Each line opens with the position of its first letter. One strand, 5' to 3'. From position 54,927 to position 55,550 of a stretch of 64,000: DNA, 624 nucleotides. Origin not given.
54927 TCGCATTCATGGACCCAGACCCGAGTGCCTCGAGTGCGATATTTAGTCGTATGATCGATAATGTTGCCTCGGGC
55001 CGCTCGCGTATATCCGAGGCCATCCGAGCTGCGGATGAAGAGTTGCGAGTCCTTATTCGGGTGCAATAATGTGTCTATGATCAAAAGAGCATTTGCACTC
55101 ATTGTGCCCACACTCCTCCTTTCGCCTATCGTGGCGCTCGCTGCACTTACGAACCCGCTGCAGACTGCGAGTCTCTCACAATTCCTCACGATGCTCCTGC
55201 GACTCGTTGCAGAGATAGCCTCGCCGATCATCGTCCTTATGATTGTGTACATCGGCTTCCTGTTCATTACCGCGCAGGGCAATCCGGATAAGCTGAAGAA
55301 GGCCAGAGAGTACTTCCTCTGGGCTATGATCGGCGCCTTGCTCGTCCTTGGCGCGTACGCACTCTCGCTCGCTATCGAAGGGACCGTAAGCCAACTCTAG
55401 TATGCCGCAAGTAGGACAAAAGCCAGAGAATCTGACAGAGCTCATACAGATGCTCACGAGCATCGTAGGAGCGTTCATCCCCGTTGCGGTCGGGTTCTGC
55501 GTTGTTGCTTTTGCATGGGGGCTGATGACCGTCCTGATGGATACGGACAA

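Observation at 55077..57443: Tandem array of four VirB2/TrbC-like pilin-type small proteins plus tiny hydrophobic ORFs and a pseudo-tRNA, with no secretion machinery in view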

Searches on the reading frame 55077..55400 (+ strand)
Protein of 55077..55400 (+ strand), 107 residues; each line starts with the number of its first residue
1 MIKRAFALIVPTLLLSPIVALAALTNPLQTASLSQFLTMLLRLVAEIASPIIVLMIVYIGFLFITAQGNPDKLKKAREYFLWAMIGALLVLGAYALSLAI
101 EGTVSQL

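Call 6: search_protein_families(library=pfam, proteins=[window:55077-55400:+], max_evalue=1)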
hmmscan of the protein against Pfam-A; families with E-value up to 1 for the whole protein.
window:55077-55400:+ (107 aa): 5 families
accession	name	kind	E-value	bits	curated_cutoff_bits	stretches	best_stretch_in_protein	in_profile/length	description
PF18895.5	T4SS_pilin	-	7.3e-08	32.8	26.6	1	32-93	4-64/71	Type IV secretion system pilin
PF04956.18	TrbC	-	0.00011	22.8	27.9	1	4-96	12-94/98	TrbC/VIRB2 pilin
PF19607.4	DUF6112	-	0.056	13.7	25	1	31-90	14-71/88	Family of unknown function (DUF6112)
PF20389.3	DUF6684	-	0.17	12.4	24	1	50-102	20-71/79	Family of unknown function (DUF6684)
PF06271.18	RDD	-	0.98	10.1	24.1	0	40-96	5-63/137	RDD family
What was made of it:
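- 55077..55400 (+): P1: leader-bearing pilin-like protein, the most conserved and most TrbC/VirB2-like of the four. It is the candidate major subunit. PF18895 32.8 bits; TrbC E=1e-4 (call 6).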

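Call 7: search_protein_families(library=ncbifam, proteins=[window:55077-55400:+], max_evalue=1)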
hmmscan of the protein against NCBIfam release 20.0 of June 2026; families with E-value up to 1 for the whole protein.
window:55077-55400:+ (107 aa): 2 families
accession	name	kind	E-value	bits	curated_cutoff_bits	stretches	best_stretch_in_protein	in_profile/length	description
NF045849.1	ICE_MMCAP2_0565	equivalog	8.6e-06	25.3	40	1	31-103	7-79/80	Mbov_0395 family pilin-like conjugal transfer protein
NF033486.1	harvest_ssl1498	equivalog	0.032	14.1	45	1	74-100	26-52/53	photosystem II assembly protein Psb34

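Call 17: find_homologous_proteins(query=A1, max_evalue=0.001)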
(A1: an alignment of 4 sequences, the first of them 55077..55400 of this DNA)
Query A1 (4 sequences) (107 aa, profile of the alignment): 339 proteins with E <= 0.001 among 2392 candidates; the best 120 are listed.
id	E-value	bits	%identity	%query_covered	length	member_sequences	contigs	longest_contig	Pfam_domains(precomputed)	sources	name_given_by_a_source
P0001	3.0e-32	129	-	-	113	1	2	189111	PF18895.6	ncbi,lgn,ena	ncbi:MAG: hypothetical protein AAB955_02360 [Patescibacteria group bacterium]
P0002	4.1e-27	112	27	51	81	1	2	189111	-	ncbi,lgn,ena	ncbi:MAG: hypothetical protein AAB955_02370 [Patescibacteria group bacterium]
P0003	8.0e-25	105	30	21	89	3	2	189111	PF18895.6,PF00520.38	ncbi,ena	ncbi:MAG: ion transporter [Patescibacteria group bacterium]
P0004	2.0e-24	104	100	100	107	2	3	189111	PF18895.6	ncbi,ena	ncbi:MAG: hypothetical protein AAB955_02350 [Patescibacteria group bacterium]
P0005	1.3e-21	95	-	-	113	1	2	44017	PF18895.6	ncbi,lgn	-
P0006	5.7e-21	92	24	57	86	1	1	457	-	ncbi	-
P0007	9.9e-21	92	30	51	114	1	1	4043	PF18895.6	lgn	-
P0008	1.7e-20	91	19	83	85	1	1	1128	PF18895.6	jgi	jgi:uncharacterized membrane protein YidH (DUF202 family)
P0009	2.4e-20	90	-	-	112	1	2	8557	PF18895.6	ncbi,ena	-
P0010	2.8e-20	90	35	42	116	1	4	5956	PF18895.6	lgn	-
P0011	3.7e-20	90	32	29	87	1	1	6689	-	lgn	-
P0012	5.5e-20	89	28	57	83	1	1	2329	-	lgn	-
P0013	6.0e-20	89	-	-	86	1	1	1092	-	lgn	-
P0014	6.9e-20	89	-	-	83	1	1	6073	PF18895.6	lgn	-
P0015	7.5e-20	89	28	57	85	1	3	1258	-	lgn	-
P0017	1.3e-19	88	-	-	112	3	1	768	PF18895.6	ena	-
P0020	2.6e-19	87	26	67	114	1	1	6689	PF18895.6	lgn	-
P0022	2.8e-19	87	-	-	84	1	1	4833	PF18895.6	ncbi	-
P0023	2.8e-19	87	-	-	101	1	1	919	PF18895.6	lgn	-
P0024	2.9e-19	87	25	85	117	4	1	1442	PF18895.6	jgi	jgi:uncharacterized protein YhhL (DUF1145 family)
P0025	3.1e-19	87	26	29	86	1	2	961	PF18895.6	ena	-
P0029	4.3e-19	86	26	51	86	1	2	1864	PF18895.6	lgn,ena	-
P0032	6.6e-19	86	-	-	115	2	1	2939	PF18895.6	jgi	jgi:ABC-type glucose/galactose transport system permease subunit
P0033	6.6e-19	86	21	83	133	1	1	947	PF18895.6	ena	-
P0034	7.2e-19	86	26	58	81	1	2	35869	PF18895.6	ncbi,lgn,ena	-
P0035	7.7e-19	86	23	54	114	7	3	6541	PF18895.6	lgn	-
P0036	8.7e-19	85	30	37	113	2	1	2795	PF18895.6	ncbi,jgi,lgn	ncbi:MAG: hypothetical protein RLZZ283_475 [Candidatus Parcubacteria bacterium]|jgi:hypothetical pro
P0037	9.4e-19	85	18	60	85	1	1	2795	PF18895.6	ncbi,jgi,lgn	ncbi:MAG: hypothetical protein RLZZ283_477 [Candidatus Parcubacteria bacterium]|jgi:uncharacterized 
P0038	1.0e-18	85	27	28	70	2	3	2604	PF18895.6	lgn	-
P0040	1.4e-18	85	-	-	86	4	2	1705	PF18895.6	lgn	-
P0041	1.5e-18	85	-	-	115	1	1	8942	PF18895.6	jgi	jgi:hypothetical protein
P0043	3.4e-18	84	36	48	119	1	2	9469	PF18895.6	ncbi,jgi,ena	-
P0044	3.5e-18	84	31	42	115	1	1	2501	PF18895.6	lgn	-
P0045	5.9e-18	83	-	-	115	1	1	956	PF18895.6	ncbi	-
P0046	8.8e-18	82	24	54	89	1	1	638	PF18895.6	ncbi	-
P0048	9.8e-18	82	26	91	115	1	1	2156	PF18895.6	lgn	-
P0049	1.2e-17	82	-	-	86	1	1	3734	PF18895.6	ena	-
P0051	1.3e-17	82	19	56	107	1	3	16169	PF18895.6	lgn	-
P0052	2.2e-17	81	-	-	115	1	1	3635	PF18895.6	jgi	jgi:hypothetical protein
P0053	2.8e-17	81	-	-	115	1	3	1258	PF18895.6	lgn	-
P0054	3.2e-17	80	-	-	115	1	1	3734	PF18895.6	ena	-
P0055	3.4e-17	80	26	63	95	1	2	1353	PF18895.6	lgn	-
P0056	3.9e-17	80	25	53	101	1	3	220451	PF18895.6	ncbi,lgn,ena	ncbi:MAG: pilin [Patescibacteria group bacterium]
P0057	4.0e-17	80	-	-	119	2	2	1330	PF18895.6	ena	-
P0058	6.0e-17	80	26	54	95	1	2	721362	PF18895.6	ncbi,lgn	ncbi:MAG: pilin [Patescibacteria group bacterium UBA2163]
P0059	6.8e-17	79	-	-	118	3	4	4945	PF18895.6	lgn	-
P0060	8.0e-17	79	32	43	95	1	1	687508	PF18895.6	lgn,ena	-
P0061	9.2e-17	79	27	69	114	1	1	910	PF18895.6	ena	-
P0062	1.0e-16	79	34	43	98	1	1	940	PF18895.6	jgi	-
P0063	1.0e-16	79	66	99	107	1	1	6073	PF18895.6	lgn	-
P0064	1.2e-16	79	-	-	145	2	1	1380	PF18895.6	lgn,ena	-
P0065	1.2e-16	79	28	64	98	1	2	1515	PF18895.6,PF04956.19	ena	-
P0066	1.2e-16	79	-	-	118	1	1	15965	PF18895.6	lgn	-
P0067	2.7e-16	77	29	84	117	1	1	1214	PF18895.6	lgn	-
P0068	3.6e-16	77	-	-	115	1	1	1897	PF18895.6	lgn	-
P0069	5.0e-16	77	23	28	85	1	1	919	PF18895.6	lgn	-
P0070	6.4e-16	76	69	90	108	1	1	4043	PF18895.6,PF04956.19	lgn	-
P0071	8.0e-16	76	-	-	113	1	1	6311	PF18895.6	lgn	-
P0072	9.5e-16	76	-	-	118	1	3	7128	PF18895.6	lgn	-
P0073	2.1e-15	75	62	98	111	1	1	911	PF18895.6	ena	-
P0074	2.1e-15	75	74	90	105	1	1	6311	PF18895.6,PF04956.19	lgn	-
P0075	2.2e-15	75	22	65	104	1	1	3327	PF18895.6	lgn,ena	-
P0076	2.4e-15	74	-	-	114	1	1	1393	PF18895.6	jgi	jgi:hypothetical protein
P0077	2.4e-15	74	67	98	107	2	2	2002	PF18895.6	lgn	-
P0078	2.7e-15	74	39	26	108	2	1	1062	PF18895.6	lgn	-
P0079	3.0e-15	74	67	99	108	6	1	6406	PF18895.6,PF04956.19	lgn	-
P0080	3.2e-15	74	39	26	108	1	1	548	PF18895.6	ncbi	-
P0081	4.2e-15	74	36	26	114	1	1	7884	PF18895.6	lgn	-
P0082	5.2e-15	73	22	65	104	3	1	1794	PF18895.6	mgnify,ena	mgnify:FL=1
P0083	6.2e-15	73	73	85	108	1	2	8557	PF18895.6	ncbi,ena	-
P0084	7.1e-15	73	32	43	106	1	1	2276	PF18895.6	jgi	jgi:predicted PurR-regulated permease PerM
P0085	7.4e-15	73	71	89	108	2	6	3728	PF18895.6,PF04956.19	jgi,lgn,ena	-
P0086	9.8e-15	72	22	65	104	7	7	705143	PF18895.6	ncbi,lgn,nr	ncbi:MAG: hypothetical protein KBD26_03690 [Candidatus Pacebacteria bacterium]|nr:hypothetical prote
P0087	1.4e-14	72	17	56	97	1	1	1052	PF18895.6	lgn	-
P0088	1.7e-14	72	-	-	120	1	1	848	PF18895.6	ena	-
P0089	2.1e-14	71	26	92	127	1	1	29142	PF18895.6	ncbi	-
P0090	2.3e-14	71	-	-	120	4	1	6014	PF18895.6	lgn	-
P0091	2.4e-14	71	29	32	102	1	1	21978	PF18895.6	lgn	-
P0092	2.8e-14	71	67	89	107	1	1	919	PF18895.6,PF04956.19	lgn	-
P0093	3.1e-14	71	22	56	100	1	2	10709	PF18895.6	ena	-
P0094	3.7e-14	71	-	-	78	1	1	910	PF18895.6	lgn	-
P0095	3.7e-14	71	60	94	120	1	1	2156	PF18895.6,PF04956.19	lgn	-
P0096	4.1e-14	70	65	90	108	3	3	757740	PF18895.6,PF04956.19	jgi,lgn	jgi:Na+-driven multidrug efflux pump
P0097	4.1e-14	70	24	65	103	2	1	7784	PF18895.6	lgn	-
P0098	4.6e-14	70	62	85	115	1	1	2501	PF18895.6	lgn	-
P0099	4.9e-14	70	-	-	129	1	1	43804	PF18895.6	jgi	-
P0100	5.3e-14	70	67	80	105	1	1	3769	PF18895.6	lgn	-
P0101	5.9e-14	70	17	33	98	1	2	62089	PF18895.6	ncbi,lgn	-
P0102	6.1e-14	70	-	-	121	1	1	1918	PF18895.6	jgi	-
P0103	6.7e-14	70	60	91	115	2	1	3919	PF18895.6,PF04956.19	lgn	-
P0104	7.7e-14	70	33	36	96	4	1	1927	PF18895.6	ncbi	-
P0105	9.9e-14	69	21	67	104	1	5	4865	PF18895.6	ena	-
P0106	1.0e-13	69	29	83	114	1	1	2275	PF18895.6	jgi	-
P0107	1.3e-13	69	29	26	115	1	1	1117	PF18895.6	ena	-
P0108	1.4e-13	69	23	97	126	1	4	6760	PF18895.6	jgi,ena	-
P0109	1.4e-13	69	22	70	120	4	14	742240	PF18895.6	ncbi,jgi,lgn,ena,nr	ncbi:MAG: hypothetical protein KBD05_03130 [Candidatus Pacebacteria bacterium]|nr:hypothetical prote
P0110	1.4e-13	69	62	99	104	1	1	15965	PF18895.6,PF04956.19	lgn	-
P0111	1.5e-13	69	63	89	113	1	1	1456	PF18895.6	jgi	jgi:hypothetical protein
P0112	1.6e-13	69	-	-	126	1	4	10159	PF18895.6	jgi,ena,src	-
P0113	1.6e-13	69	60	91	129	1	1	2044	PF18895.6,PF04956.19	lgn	-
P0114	2.0e-13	68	63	93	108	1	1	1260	PF18895.6,PF04956.19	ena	-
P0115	2.3e-13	68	26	83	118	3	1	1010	PF18895.6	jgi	jgi:hypothetical protein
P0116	2.4e-13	68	30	62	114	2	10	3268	PF18895.6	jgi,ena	-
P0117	2.4e-13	68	25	90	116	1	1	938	PF18895.6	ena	-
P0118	2.5e-13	68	23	62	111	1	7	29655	PF18895.6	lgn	-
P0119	2.5e-13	68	23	64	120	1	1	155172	PF18895.6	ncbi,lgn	-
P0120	2.9e-13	68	25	70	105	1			PF18895.6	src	-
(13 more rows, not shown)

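Call 19: find_encoding_contigs(protein=P0001, flank=10000, max_places=4)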
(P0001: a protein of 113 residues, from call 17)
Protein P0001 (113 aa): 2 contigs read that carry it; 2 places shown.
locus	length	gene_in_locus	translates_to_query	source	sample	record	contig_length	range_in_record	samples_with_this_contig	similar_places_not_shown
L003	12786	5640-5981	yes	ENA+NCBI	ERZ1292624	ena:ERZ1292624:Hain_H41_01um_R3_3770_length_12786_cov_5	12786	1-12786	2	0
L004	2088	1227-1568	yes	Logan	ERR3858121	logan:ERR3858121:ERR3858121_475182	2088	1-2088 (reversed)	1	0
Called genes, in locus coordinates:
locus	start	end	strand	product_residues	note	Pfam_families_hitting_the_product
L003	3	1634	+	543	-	PF00521:DNA_topoisoIV, PF03989:DNA_gyraseA_C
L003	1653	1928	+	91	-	-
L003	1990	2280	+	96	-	-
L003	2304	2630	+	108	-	-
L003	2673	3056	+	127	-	-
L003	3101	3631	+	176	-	PF01209:Ubie_methyltran, PF13489:Methyltransf_23 (weak), PF01728:FtsJ (weak), PF13847:Methyltransf_31, PF08241:Methyltransf_11, PF08242:Methyltransf_12, PF13649:Methyltransf_25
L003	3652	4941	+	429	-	PF01547:SBP_bac_1, PF13416:SBP_bac_8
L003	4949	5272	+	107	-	PF18895:T4SS_pilin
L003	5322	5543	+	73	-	PF18895:T4SS_pilin (weak)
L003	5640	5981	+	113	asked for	PF18895:T4SS_pilin (weak)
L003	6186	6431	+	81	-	-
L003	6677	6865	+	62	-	-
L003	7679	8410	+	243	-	PF00702:Hydrolase (weak), PF05116:S6PP (faint), PF08282:Hydrolase_3 (weak), PF03332:PMM (weak)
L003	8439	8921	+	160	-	-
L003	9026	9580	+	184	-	PF01327:Pep_deformylase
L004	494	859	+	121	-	PF18895:T4SS_pilin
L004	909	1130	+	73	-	PF18895:T4SS_pilin (weak)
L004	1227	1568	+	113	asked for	PF18895:T4SS_pilin (weak)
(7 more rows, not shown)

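Call 24: find_encoding_contigs(protein=P0096, flank=10000, max_places=3)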
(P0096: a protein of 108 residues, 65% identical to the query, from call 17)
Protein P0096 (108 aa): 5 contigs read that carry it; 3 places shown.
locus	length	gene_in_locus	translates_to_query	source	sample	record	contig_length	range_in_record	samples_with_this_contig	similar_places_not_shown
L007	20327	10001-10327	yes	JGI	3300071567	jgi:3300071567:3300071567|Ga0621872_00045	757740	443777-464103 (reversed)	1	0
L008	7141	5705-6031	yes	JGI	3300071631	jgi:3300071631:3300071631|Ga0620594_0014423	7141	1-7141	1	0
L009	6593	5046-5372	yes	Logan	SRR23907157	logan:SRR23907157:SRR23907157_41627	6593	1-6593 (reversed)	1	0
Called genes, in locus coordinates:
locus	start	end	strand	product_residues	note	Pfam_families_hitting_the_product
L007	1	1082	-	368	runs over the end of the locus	PF03129:HGTP_anticodon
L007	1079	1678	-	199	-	PF10502:Peptidase_S26, PF00717:Peptidase_S24 (weak)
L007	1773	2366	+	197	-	PF01195:Pept_tRNA_hydro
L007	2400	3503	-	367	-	PF21543:CvfB_2nd (faint), PF21710:Spt6_S1 (faint), PF00575:S1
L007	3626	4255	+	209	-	PF13483:Lactamase_B_3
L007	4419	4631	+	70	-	-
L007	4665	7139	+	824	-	PF00521:DNA_topoisoIV, PF03989:DNA_gyraseA_C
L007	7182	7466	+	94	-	-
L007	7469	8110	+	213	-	-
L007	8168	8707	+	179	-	PF01135:PCMT (weak), PF01209:Ubie_methyltran, PF01728:FtsJ (weak), PF13847:Methyltransf_31, PF08241:Methyltransf_11, PF08242:Methyltransf_12, PF13649:Methyltransf_25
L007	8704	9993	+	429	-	PF01547:SBP_bac_1, PF13416:SBP_bac_8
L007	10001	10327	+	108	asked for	PF04956:TrbC (weak), PF18895:T4SS_pilin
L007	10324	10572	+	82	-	PF18895:T4SS_pilin (weak)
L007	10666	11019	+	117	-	PF18895:T4SS_pilin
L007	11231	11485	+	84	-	PF18895:T4SS_pilin (weak)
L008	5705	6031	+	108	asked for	PF04956:TrbC (weak), PF18895:T4SS_pilin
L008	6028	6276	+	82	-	PF18895:T4SS_pilin (weak)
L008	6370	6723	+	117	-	PF18895:T4SS_pilin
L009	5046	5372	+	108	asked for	PF04956:TrbC (weak), PF18895:T4SS_pilin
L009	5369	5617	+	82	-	PF18895:T4SS_pilin (weak)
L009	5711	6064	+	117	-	PF18895:T4SS_pilin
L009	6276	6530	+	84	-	PF18895:T4SS_pilin (weak)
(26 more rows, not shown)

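Call 25: find_encoding_contigs(protein=P0005, flank=10000, max_places=2)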
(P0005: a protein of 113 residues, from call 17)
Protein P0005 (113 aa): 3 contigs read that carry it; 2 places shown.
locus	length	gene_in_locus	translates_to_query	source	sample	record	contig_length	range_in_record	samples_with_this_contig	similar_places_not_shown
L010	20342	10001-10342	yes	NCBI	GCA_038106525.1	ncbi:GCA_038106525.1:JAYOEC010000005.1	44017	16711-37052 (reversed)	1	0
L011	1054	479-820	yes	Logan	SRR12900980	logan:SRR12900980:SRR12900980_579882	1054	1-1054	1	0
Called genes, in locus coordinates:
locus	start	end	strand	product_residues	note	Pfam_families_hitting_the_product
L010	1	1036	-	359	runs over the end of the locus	PF13393:tRNA-synt_His (weak)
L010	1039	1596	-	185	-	PF10502:Peptidase_S26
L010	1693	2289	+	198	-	PF01195:Pept_tRNA_hydro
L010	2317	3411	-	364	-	PF23459:S1_RRP5 (faint), PF21543:CvfB_2nd (faint), PF21710:Spt6_S1 (faint), PF00575:S1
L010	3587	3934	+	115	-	PF13936:HTH_38 (faint), PF08281:Sigma70_r4_2 (faint)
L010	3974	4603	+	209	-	PF13483:Lactamase_B_3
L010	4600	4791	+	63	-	-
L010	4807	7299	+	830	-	PF00521:DNA_topoisoIV, PF03989:DNA_gyraseA_C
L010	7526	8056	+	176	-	PF01209:Ubie_methyltran (weak), PF13847:Methyltransf_31 (weak), PF08241:Methyltransf_11, PF08242:Methyltransf_12 (weak), PF13649:Methyltransf_25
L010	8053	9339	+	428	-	PF13416:SBP_bac_8, PF01547:SBP_bac_1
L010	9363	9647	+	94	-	PF18895:T4SS_pilin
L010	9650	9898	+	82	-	PF18895:T4SS_pilin (weak)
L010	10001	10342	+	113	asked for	PF18895:T4SS_pilin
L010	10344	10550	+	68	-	-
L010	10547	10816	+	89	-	PF18895:T4SS_pilin (weak)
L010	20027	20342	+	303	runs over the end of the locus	PF18895:T4SS_pilin (weak)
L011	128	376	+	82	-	PF18895:T4SS_pilin (weak)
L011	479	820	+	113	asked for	PF18895:T4SS_pilin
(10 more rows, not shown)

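Call 29: find_related_loci(query=A2, collection=genome_contigs, flank=10000)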
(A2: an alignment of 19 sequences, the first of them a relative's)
Query A2 (107 aa) in genome_contigs; peptide patterns used: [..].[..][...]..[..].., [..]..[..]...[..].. (x = any residue, [..] = any of these).
31 stretches matched a pattern; 11 encode a relative of the query (tblastn E <= 1e-3); 11 distinct loci.
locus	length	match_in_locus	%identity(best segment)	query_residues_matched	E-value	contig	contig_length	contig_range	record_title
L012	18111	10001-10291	64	12-107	2e-35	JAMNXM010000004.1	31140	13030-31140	MAG: Candidatus Paceibacterota bacterium isolate gw_gwSRR_metabat.10 gw_C289, whole genome shotgun sequence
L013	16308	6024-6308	67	10-107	1e-34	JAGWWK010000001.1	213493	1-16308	MAG: Patescibacteria group bacterium isolate REEB441 contig-150_26, whole genome shotgun sequence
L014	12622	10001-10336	56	4-107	5e-31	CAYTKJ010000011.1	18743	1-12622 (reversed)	MAG TPA_asm: uncultured Candidatus Saccharibacteria bacterium isolate ERP113451_co1_455 genome assembly, contig: NODE_34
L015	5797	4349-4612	61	20-107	8e-31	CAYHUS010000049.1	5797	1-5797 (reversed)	MAG TPA_asm: uncultured Candidatus Saccharibacteria bacterium isolate ERP119705_co17_43 genome assembly, contig: NODE_24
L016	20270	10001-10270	58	18-107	1e-30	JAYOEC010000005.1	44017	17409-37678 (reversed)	MAG: Candidatus Paceibacterota bacterium isolate 139553_S155_concoct_bins.tsv.021 NODE_1099_length_44017_cov_7.785588, w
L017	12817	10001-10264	59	20-107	7e-30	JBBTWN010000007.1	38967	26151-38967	MAG: Patescibacteria group bacterium isolate H41-bin081 H41_bin081_000000000007, whole genome shotgun sequence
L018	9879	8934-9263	50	1-107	1e-28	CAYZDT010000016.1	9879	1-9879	MAG TPA_asm: uncultured Candidatus Saccharibacteria bacterium isolate binchicken_co128_363 genome assembly, contig: NODE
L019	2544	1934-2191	51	22-107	6e-27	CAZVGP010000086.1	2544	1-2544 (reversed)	MAG TPA_asm: uncultured Candidatus Saccharibacteria bacterium isolate SRP269290_co8_15 genome assembly, contig: NODE_184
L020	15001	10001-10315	52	12-107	9e-27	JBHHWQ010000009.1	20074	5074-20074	MAG: Candidatus Paceibacteria bacterium isolate S.2.sp1_bin.25 NODE_347_length_20074_cov_7.252310, whole genome shotgun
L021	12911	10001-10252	60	24-107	1e-23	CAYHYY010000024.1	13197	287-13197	MAG TPA_asm: uncultured Candidatus Saccharibacteria bacterium isolate ERP119705_co16_438 genome assembly, contig: NODE_3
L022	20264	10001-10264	49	22-107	1e-21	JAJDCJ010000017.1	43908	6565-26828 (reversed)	MAG: Patescibacteria group bacterium isolate OFTM362 OFTM362_16, whole genome shotgun sequence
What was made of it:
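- Tried and rejected: The genome-collection scan did not return the window's species (call 29).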

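Call 35: search_protein_families(library=pfam, proteins=[L017:545-2632:+], max_evalue=0.1)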
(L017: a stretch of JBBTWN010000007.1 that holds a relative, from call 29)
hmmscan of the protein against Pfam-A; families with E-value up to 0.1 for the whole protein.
L017:545-2632:+ (695 aa): 0 families

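Call 38: find_encoding_contigs(protein=P0058, flank=10000, max_places=1)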
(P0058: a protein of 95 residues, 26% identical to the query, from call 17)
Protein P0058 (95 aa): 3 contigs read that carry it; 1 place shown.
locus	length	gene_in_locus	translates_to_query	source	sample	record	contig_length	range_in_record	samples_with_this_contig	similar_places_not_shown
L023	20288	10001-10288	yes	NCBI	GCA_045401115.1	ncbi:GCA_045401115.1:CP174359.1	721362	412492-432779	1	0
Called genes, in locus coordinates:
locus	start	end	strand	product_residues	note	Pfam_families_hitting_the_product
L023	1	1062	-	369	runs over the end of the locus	PF03129:HGTP_anticodon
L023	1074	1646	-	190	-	PF10502:Peptidase_S26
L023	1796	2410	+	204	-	PF01195:Pept_tRNA_hydro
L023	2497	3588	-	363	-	PF21543:CvfB_2nd (faint), PF23459:S1_RRP5 (faint), PF00575:S1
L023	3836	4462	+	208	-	PF13483:Lactamase_B_3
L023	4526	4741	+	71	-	-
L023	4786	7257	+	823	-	PF00521:DNA_topoisoIV, PF03989:DNA_gyraseA_C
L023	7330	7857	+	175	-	PF01209:Ubie_methyltran, PF13489:Methyltransf_23 (weak), PF13847:Methyltransf_31, PF08241:Methyltransf_11, PF08242:Methyltransf_12, PF13649:Methyltransf_25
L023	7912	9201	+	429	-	PF01547:SBP_bac_1, PF13416:SBP_bac_8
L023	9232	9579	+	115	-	PF04956:TrbC (weak), PF18895:T4SS_pilin (weak)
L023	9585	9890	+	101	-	PF18895:T4SS_pilin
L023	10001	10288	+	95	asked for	PF18895:T4SS_pilin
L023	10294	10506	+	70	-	-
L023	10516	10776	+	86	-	PF18895:T4SS_pilin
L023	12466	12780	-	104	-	PF02033:RBFA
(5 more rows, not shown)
